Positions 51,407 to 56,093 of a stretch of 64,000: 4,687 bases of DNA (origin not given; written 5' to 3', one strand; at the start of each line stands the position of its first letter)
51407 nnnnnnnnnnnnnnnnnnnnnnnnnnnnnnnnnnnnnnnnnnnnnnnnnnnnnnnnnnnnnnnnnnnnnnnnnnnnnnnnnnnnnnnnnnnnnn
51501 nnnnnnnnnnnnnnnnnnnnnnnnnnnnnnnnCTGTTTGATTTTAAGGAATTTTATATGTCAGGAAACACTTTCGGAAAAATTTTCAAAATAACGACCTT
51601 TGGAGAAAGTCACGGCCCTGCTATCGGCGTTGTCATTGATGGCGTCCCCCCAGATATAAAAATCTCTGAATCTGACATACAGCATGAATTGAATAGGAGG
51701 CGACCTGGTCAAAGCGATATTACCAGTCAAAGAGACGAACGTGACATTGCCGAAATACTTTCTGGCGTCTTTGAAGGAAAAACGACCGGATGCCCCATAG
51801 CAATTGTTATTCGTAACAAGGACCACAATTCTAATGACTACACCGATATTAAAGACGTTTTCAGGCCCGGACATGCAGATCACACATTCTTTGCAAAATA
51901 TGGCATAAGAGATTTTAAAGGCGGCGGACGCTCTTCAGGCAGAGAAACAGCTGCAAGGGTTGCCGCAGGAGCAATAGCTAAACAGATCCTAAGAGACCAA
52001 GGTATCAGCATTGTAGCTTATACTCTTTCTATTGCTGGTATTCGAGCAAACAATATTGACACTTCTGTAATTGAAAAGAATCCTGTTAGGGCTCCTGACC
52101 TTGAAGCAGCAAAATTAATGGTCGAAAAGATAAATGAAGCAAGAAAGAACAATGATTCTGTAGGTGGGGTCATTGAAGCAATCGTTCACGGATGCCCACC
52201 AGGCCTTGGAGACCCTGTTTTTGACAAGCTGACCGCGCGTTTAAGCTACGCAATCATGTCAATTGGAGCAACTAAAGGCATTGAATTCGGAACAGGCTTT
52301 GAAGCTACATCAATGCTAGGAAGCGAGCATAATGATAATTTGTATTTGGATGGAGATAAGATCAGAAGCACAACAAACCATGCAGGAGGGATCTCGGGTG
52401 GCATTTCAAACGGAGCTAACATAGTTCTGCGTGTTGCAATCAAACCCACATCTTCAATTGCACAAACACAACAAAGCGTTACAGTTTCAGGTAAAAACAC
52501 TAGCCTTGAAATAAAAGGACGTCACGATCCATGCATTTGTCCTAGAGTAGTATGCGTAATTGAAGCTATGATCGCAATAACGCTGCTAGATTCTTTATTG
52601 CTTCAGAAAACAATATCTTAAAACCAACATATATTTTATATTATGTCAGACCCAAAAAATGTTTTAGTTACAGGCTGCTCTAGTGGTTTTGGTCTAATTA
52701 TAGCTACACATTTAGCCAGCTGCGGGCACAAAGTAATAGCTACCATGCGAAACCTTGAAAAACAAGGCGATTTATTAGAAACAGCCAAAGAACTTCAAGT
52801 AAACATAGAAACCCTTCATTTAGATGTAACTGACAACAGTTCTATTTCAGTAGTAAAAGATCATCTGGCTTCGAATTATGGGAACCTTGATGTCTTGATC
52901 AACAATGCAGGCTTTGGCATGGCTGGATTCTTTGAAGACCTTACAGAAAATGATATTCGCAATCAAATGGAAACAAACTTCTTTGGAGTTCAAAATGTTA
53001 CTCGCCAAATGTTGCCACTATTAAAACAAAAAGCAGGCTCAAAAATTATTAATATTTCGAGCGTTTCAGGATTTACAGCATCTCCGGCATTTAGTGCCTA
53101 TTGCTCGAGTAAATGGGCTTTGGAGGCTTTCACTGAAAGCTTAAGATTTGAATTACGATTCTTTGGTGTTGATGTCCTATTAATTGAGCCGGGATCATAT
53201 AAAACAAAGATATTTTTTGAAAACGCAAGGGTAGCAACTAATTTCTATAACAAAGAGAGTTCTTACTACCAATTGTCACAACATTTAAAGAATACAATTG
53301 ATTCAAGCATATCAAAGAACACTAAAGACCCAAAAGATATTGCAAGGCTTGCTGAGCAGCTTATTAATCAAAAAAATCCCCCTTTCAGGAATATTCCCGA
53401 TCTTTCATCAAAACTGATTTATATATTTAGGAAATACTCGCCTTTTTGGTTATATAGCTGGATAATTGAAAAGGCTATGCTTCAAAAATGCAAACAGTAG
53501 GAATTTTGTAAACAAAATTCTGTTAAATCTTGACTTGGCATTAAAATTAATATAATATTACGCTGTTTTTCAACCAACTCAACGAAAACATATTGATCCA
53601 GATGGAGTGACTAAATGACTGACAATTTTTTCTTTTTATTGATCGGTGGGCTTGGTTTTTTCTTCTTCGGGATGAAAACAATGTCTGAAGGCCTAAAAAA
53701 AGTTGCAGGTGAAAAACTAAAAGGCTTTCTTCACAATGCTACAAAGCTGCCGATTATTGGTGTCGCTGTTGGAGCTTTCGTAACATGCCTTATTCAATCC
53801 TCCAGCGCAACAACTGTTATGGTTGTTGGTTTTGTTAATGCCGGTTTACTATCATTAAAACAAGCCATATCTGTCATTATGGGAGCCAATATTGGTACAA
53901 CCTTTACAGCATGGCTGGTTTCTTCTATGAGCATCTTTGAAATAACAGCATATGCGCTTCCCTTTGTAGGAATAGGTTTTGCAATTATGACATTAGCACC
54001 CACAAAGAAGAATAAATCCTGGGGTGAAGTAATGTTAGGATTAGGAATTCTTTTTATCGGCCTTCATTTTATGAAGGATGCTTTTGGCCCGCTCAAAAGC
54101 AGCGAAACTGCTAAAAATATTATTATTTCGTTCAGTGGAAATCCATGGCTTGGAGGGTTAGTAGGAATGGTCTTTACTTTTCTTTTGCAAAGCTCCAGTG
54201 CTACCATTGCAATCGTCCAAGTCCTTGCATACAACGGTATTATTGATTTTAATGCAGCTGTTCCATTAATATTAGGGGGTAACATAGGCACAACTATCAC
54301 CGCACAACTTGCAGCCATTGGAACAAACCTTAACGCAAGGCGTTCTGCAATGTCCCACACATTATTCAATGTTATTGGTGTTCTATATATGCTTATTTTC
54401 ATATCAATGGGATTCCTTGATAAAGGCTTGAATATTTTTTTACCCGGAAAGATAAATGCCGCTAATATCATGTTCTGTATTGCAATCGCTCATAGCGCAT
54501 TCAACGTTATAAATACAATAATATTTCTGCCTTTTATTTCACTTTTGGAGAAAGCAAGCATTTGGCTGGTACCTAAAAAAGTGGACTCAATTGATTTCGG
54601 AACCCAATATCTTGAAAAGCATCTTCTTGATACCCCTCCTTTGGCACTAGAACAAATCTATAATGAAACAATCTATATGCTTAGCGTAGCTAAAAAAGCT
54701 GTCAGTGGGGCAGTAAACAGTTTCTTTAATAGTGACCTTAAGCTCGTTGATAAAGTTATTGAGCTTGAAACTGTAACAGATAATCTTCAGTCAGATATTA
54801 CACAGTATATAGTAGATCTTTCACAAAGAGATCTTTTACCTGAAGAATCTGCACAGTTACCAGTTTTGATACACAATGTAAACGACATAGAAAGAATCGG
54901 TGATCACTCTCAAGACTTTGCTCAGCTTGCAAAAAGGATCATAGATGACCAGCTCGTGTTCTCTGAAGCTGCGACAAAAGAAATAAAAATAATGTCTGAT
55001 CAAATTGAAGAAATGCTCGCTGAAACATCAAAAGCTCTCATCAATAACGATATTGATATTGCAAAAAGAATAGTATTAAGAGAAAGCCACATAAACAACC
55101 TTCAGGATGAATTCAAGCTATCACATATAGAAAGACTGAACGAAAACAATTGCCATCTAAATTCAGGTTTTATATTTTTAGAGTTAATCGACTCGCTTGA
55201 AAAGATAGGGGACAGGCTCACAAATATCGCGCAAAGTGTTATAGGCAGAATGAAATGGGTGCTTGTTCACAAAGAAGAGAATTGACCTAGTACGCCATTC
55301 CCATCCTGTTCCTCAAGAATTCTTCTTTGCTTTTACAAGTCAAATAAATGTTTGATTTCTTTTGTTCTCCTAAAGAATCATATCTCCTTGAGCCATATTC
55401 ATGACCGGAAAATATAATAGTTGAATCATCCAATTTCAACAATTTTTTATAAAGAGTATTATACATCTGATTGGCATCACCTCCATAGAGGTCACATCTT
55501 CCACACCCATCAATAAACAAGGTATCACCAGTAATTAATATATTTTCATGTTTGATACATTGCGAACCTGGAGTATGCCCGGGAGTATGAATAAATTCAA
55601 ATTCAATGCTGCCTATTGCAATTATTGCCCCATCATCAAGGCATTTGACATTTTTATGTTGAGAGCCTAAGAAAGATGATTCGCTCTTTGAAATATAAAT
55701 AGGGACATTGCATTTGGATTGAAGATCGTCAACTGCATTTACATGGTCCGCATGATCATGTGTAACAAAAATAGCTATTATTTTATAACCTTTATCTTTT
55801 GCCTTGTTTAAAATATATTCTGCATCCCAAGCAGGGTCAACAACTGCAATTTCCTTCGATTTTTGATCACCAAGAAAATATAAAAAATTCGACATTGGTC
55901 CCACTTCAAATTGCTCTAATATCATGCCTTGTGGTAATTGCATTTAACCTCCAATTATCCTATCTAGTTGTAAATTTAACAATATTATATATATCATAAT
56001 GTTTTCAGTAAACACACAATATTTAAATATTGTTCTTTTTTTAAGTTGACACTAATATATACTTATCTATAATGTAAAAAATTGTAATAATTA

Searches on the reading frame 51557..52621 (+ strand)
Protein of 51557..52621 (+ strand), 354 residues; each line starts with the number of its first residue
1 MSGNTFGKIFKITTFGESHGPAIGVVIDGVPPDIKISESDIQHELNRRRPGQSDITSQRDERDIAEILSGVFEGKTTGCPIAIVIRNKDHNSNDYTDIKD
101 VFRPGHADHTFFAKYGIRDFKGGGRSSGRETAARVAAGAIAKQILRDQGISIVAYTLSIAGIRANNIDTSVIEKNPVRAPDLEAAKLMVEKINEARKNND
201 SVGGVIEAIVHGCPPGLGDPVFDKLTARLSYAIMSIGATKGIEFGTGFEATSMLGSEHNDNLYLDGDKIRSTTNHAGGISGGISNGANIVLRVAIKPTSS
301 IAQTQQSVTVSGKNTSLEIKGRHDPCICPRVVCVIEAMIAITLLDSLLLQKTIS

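Call 39: search_protein_families(library=pfam, proteins=[window:51557-52621:+], max_evalue=0.0001)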
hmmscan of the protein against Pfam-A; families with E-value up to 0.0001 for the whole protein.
window:51557-52621:+ (354 aa): 1 family
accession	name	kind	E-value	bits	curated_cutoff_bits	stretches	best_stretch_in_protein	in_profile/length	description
PF01264.26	Chorismate_synt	-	4e-141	469.9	27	1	10-348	1-327/327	Chorismate synthase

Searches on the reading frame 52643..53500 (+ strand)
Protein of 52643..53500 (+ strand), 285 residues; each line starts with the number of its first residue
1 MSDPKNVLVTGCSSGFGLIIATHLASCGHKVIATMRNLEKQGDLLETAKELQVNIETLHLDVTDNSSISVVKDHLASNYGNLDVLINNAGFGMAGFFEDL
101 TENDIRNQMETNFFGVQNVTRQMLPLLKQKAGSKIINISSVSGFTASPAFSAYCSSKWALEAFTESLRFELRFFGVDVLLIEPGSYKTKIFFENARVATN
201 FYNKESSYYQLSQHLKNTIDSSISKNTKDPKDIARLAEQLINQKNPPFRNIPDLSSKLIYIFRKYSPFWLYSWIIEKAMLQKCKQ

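Call 39: search_protein_families(library=pfam, proteins=[window:52643-53500:+], max_evalue=0.0001)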
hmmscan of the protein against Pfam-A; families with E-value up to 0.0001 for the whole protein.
window:52643-53500:+ (285 aa): 3 families
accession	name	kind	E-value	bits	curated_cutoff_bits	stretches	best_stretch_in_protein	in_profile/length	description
PF00106.31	adh_short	-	3.9e-50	170.5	26.6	1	5-191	1-187/195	short chain dehydrogenase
PF13561.12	adh_short_C2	-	1.6e-32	113.4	27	1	13-192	3-181/236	Enoyl-(Acyl carrier protein) reductase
PF08659.16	KR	-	2.4e-14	54.1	22.6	1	7-168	3-164/180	KR domain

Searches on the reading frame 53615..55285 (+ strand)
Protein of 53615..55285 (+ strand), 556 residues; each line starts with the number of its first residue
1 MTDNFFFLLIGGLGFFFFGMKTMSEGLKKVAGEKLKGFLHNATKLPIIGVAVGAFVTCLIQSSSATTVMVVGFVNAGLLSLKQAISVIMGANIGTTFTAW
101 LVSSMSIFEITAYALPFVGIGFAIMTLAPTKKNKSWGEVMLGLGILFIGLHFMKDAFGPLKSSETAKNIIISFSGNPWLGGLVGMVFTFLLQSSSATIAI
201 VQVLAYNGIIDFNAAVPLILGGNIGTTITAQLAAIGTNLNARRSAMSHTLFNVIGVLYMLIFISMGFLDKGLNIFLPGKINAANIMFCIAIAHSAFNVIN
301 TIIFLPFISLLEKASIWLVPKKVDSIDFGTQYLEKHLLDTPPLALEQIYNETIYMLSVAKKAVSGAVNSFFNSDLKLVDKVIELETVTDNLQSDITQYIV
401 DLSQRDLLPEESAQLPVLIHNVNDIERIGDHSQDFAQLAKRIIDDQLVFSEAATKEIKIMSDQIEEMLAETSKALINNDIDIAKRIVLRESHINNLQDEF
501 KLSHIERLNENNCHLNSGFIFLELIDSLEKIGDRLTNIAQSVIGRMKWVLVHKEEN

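Call 39: search_protein_families(library=pfam, proteins=[window:53615-55285:+], max_evalue=0.0001)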
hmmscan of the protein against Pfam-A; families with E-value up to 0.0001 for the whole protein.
window:53615-55285:+ (556 aa): 2 families
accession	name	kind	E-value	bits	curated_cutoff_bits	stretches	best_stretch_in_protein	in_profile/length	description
PF02690.20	Na_Pi_cotrans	-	1.9e-67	226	29.1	2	15-154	1-136/137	Na+/Pi-cotransporter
PF01895.24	PhoU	-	2.5e-28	98.7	23.5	2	457-542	1-89/89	PhoU domain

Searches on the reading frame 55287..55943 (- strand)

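Call 39: search_protein_families(library=pfam, proteins=[window:55287-55943:-], max_evalue=0.0001)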
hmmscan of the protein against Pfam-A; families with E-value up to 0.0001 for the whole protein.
window:55287-55943:- (218 aa): 2 families
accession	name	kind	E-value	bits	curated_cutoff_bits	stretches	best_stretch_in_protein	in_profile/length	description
PF00753.33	Lactamase_B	-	3e-25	89.7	22.7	1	28-181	13-196/196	Metallo-beta-lactamase superfamily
PF12706.13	Lactamase_B_2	-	1.5e-06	28.4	27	1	34-87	4-65/200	Beta-lactamase superfamily domain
